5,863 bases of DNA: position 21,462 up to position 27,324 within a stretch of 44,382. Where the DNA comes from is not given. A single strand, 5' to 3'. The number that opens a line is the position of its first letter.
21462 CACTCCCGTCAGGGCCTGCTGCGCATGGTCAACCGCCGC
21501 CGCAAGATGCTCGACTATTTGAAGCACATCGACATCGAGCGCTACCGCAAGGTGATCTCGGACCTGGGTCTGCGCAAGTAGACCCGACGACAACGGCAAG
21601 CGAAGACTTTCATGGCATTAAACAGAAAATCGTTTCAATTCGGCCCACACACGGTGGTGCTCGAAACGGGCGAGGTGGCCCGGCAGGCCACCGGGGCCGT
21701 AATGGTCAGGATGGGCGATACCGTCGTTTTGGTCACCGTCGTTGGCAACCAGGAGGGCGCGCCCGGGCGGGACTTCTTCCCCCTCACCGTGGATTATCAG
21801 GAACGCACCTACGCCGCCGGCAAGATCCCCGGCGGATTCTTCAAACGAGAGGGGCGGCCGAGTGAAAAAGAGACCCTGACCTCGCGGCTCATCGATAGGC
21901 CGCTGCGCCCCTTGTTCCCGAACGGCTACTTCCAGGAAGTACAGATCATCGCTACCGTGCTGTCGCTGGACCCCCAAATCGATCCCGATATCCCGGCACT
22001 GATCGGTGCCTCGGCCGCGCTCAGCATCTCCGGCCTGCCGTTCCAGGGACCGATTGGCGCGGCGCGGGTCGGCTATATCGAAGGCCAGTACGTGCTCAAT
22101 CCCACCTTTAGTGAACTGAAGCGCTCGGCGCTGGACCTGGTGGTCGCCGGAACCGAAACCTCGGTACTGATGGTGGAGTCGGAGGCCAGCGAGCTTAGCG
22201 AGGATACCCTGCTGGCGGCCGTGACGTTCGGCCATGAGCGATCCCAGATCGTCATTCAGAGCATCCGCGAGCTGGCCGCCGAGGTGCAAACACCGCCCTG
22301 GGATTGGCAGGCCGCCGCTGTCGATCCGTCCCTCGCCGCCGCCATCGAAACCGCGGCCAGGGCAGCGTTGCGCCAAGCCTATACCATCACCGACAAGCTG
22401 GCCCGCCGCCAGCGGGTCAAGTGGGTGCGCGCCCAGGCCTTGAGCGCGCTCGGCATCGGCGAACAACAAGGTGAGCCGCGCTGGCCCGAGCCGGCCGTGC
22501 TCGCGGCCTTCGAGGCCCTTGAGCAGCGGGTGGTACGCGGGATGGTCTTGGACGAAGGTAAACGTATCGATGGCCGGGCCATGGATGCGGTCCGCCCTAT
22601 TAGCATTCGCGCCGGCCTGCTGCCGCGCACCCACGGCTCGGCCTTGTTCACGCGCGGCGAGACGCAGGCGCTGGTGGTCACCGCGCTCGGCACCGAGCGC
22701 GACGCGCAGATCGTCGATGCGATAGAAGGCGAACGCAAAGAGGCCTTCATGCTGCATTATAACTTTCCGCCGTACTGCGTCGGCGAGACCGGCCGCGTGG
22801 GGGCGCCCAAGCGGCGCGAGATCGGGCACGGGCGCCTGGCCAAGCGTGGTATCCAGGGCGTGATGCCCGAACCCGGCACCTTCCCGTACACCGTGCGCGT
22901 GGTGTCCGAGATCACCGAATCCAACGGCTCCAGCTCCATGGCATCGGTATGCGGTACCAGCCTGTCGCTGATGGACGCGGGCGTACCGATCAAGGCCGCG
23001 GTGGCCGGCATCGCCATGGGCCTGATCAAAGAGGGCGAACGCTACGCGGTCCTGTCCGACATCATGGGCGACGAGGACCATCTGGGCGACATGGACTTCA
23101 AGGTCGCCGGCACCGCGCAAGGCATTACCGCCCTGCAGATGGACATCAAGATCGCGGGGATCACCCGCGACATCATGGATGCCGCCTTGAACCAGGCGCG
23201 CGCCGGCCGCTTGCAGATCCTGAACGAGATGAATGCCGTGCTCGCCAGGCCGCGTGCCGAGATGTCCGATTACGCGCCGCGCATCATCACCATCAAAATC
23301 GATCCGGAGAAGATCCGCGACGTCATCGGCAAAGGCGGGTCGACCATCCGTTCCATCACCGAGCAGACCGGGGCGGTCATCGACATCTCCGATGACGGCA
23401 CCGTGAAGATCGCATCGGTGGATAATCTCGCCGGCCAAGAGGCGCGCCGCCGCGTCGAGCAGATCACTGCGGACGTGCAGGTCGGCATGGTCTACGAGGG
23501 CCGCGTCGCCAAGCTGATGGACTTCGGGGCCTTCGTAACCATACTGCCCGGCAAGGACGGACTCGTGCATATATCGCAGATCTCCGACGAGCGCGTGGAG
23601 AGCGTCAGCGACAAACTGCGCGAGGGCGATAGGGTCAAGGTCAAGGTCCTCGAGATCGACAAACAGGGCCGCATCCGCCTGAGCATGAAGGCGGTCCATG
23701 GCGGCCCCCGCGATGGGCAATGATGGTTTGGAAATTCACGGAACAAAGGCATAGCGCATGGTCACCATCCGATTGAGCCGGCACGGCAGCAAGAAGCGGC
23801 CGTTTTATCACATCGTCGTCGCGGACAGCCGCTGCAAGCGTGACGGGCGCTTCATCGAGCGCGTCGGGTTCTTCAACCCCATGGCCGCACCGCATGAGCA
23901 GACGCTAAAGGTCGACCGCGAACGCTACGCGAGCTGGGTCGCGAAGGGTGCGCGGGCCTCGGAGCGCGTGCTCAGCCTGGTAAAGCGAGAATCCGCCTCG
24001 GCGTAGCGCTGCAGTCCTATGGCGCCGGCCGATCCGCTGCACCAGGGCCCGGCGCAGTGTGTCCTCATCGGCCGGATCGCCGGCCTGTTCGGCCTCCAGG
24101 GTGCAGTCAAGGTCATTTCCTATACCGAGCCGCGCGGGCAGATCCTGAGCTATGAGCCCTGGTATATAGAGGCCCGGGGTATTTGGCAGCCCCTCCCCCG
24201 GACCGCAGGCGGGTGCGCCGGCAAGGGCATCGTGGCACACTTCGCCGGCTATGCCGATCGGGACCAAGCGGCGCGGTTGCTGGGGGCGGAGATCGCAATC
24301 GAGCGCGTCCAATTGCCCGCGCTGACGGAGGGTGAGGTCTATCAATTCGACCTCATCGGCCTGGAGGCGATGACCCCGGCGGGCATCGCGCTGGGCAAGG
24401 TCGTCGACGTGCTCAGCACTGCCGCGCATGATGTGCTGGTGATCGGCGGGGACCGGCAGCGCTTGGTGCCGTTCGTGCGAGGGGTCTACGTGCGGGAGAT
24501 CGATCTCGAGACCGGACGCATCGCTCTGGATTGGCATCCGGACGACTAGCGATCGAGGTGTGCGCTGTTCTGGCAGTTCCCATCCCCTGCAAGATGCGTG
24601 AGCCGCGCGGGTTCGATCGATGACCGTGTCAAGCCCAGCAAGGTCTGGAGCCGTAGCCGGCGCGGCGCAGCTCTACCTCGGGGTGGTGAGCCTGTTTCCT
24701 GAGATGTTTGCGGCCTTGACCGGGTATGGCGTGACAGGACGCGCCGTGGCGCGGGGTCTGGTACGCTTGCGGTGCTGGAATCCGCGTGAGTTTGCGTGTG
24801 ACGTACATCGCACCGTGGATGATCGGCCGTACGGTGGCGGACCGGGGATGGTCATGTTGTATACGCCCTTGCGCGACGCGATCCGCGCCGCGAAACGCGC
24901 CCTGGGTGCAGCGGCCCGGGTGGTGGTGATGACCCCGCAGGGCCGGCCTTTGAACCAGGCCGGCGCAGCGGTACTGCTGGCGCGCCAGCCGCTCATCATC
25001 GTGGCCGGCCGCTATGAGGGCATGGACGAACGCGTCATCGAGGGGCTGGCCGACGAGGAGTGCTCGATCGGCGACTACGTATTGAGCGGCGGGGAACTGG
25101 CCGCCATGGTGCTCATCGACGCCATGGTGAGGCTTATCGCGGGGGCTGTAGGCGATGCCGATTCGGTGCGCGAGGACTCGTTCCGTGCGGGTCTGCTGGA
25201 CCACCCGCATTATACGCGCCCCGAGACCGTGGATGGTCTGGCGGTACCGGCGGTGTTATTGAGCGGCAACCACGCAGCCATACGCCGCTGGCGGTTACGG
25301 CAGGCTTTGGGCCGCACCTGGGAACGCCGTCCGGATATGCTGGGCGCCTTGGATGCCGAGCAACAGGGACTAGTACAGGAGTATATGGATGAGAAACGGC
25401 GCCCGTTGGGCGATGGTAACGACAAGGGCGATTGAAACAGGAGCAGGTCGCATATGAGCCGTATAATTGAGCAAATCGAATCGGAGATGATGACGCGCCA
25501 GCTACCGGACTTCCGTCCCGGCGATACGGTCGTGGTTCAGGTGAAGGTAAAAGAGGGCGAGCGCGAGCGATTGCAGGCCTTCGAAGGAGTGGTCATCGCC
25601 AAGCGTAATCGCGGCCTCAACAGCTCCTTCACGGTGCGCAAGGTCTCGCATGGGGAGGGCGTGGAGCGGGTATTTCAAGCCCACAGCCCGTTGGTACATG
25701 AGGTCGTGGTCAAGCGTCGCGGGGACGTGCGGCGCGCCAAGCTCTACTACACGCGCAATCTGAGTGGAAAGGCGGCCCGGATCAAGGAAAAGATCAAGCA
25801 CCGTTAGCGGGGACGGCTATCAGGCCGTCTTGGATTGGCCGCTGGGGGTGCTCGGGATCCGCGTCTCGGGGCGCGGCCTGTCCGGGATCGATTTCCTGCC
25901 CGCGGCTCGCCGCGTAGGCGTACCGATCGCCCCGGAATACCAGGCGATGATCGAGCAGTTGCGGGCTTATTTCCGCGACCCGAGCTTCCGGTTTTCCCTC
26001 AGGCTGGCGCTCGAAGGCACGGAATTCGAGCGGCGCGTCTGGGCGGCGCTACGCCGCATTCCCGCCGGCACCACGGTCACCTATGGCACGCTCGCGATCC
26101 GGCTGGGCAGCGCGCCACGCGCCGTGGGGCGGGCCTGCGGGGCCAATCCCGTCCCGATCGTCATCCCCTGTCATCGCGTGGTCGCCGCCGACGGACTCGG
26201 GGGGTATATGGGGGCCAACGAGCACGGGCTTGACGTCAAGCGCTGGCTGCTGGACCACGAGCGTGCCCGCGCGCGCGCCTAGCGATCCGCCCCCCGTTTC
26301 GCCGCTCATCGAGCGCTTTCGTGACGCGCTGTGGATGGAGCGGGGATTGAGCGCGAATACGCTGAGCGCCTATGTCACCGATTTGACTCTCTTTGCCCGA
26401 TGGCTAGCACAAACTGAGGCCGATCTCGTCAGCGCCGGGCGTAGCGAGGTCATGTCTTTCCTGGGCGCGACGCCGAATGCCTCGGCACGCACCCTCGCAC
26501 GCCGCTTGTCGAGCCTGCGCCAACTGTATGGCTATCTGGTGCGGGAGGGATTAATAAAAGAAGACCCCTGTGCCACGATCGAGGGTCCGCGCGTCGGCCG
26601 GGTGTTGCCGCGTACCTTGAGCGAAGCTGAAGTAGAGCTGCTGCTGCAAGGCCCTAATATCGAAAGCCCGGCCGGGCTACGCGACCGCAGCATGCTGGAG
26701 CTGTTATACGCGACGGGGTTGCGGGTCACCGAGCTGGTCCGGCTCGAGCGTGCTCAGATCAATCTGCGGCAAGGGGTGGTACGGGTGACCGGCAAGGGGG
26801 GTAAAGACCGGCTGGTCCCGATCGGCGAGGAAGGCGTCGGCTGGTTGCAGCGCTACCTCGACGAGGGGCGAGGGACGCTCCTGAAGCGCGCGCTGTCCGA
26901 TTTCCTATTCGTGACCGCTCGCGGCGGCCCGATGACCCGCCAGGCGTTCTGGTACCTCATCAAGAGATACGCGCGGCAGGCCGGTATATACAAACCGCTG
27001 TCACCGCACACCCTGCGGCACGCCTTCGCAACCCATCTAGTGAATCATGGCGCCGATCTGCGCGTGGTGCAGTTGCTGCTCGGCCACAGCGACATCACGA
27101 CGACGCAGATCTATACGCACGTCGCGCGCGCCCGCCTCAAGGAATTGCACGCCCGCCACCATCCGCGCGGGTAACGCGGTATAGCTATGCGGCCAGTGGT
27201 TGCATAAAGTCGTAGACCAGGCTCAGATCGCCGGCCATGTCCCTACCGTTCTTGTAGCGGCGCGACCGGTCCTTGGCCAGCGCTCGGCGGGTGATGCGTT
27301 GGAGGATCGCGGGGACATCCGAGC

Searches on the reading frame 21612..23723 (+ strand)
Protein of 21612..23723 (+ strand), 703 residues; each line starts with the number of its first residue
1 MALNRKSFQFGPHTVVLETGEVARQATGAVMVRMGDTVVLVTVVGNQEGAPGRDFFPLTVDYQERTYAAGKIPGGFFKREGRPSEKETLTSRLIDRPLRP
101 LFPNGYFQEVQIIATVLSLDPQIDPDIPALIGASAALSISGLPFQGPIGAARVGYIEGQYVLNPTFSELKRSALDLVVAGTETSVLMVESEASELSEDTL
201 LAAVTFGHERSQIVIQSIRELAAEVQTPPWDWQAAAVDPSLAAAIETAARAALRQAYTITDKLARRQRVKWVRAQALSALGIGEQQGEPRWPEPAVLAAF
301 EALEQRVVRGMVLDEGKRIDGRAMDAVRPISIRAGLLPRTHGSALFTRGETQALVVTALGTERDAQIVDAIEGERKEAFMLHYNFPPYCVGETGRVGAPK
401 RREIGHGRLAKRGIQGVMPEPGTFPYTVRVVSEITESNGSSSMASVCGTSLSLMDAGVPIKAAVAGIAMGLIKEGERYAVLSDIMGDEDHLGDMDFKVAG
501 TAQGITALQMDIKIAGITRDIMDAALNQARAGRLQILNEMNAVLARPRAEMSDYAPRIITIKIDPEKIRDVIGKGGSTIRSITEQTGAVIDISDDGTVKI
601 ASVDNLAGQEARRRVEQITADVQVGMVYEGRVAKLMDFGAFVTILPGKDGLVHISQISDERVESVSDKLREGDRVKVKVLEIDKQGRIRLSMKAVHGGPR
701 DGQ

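Call 49: search_protein_families(library=pfam, proteins=[window:21612-23723:+], max_evalue=0.00001)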
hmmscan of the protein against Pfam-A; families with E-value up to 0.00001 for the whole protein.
window:21612-23723:+ (703 aa): 6 families
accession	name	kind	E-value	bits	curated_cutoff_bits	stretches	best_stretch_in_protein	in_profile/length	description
PF01138.27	RNase_PH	-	5.3e-60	202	25.5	2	15-143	5-130/130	3' exoribonuclease family, domain 1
PF03725.20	RNase_PH_C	-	4.2e-24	84.7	20.8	2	146-210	1-67/67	3' exoribonuclease family, domain 2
PF00575.29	S1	-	5.1e-21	75.3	22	1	622-693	2-74/74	S1 RNA binding domain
PF03726.19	PNPase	-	2e-14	54.2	24.6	1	241-322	2-80/81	Polyribonucleotide nucleotidyltransferase, RNA binding domain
PF00013.35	KH_1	-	5.2e-11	42.6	21.5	1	559-616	2-65/66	KH domain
PF23459.1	S1_RRP5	-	9e-07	29.8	27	1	623-685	2-64/72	RRP5 S1 domain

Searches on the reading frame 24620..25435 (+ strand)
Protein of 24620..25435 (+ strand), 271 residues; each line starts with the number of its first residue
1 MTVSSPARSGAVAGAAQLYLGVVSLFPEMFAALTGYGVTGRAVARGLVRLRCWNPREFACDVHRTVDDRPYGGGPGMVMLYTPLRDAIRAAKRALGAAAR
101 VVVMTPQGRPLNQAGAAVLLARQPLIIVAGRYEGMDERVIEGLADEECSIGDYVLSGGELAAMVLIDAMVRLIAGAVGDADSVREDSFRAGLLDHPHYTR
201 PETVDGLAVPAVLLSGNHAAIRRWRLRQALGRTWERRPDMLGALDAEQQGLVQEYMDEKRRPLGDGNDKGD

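Call 49: search_protein_families(library=pfam, proteins=[window:24620-25435:+], max_evalue=0.00001)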
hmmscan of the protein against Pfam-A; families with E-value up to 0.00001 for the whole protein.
window:24620-25435:+ (271 aa): 1 family
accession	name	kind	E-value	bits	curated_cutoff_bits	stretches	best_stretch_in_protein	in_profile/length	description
PF01746.26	tRNA_m1G_MT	-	2.2e-58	197.6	27.3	1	40-238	2-195/195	tRNA (Guanine-1)-methyltransferase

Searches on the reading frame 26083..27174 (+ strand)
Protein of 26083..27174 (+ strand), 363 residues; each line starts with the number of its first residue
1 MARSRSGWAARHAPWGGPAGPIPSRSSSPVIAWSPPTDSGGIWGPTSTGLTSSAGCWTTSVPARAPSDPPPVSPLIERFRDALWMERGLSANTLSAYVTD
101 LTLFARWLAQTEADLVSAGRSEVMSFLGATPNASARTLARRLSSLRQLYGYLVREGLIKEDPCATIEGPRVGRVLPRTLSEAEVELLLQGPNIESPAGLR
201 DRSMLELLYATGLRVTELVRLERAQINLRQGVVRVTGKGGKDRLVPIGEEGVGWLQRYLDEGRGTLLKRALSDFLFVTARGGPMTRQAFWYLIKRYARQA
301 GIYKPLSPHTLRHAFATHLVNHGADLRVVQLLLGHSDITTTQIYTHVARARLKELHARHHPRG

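Call 49: search_protein_families(library=pfam, proteins=[window:26083-27174:+], max_evalue=0.00001)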
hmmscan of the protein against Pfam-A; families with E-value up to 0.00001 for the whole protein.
window:26083-27174:+ (363 aa): 3 families
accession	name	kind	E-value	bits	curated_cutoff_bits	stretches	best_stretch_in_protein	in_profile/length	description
PF00589.27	Phage_integrase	-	8.6e-52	175.8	27.1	1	178-349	2-170/172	Phage integrase family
PF02899.23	Phage_int_SAM_1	-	3.7e-20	72.4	22.3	1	76-156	1-83/83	Phage integrase, N-terminal SAM-like domain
PF13495.12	Phage_int_SAM_4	-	1e-06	29.5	27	0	75-155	1-81/85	Phage integrase, N-terminal SAM-like domain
